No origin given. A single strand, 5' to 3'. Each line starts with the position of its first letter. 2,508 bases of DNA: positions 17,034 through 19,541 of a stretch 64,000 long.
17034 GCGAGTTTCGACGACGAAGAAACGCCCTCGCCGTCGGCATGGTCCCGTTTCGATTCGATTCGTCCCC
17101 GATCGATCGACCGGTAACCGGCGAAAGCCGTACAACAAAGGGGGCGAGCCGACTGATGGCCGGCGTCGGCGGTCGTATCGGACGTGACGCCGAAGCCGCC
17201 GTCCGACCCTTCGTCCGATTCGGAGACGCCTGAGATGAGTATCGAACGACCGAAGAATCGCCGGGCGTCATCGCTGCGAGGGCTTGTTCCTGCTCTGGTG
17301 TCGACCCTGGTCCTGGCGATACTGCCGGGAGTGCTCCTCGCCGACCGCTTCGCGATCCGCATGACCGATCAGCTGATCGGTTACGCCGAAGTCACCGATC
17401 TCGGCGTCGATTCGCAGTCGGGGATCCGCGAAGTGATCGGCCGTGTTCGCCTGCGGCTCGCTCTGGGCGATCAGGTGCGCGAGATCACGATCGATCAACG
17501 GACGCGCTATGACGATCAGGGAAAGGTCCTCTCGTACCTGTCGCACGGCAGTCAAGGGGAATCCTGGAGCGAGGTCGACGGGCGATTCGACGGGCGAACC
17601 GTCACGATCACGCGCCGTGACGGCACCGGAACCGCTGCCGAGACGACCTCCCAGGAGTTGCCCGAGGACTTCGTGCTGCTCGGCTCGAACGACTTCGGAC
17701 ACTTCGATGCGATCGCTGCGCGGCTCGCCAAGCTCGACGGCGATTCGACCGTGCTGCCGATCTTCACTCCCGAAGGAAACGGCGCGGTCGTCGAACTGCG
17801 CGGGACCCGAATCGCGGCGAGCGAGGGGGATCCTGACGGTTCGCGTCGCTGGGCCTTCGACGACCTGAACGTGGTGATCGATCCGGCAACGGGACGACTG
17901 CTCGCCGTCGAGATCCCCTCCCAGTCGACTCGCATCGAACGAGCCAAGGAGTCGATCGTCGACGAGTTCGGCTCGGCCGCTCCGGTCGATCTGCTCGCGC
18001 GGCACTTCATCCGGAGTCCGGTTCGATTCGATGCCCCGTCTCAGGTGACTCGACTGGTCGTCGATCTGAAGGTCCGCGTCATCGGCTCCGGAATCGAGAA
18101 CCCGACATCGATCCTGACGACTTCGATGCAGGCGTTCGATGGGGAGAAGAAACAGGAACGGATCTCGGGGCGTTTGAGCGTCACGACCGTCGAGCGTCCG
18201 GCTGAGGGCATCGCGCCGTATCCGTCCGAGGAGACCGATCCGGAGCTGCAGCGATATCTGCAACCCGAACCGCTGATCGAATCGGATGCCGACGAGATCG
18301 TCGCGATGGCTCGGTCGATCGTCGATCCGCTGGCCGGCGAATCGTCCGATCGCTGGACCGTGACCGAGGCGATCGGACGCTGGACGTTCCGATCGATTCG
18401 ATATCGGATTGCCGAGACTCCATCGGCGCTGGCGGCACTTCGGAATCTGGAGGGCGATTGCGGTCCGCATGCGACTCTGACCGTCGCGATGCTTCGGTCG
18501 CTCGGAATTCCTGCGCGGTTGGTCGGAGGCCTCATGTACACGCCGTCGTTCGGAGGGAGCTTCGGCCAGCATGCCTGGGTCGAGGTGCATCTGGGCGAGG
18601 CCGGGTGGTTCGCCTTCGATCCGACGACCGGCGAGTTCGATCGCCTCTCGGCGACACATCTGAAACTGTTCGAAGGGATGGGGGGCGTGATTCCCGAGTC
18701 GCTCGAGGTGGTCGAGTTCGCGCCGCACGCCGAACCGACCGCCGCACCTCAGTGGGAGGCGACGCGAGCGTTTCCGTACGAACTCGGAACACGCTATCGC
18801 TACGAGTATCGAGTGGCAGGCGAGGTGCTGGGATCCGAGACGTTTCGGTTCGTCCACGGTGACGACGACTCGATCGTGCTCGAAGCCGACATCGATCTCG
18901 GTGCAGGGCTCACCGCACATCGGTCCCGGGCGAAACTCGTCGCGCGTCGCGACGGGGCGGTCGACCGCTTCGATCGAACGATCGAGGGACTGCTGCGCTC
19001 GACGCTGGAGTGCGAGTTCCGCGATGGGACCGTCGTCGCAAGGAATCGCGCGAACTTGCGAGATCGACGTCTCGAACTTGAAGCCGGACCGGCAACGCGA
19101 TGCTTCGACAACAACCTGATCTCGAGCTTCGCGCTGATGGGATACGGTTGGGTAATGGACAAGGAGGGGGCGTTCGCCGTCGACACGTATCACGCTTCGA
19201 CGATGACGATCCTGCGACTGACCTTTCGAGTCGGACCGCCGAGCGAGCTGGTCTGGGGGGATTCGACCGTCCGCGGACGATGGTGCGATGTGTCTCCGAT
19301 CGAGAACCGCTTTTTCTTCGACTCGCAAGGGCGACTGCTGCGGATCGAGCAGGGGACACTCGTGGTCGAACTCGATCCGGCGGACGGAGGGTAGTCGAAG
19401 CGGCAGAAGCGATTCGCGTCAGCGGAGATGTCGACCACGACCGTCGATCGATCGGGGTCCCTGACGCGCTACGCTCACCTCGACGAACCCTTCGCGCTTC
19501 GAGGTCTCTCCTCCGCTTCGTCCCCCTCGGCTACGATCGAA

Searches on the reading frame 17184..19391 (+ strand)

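Call 96: search_protein_families(library=pfam, proteins=[window:17184-19391:+], max_evalue=0.0001)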
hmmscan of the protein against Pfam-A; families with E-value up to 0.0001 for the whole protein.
window:17184-19391:+ (736 aa): 2 families
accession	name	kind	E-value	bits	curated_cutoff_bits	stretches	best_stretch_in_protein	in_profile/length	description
PF01841.26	Transglut_core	-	5.8e-19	68.8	23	1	380-480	4-108/108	Transglutaminase-like superfamily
PF13471.12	Transglut_core3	-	2.8e-07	30.9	26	1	412-468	44-97/117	Transglutaminase-like superfamily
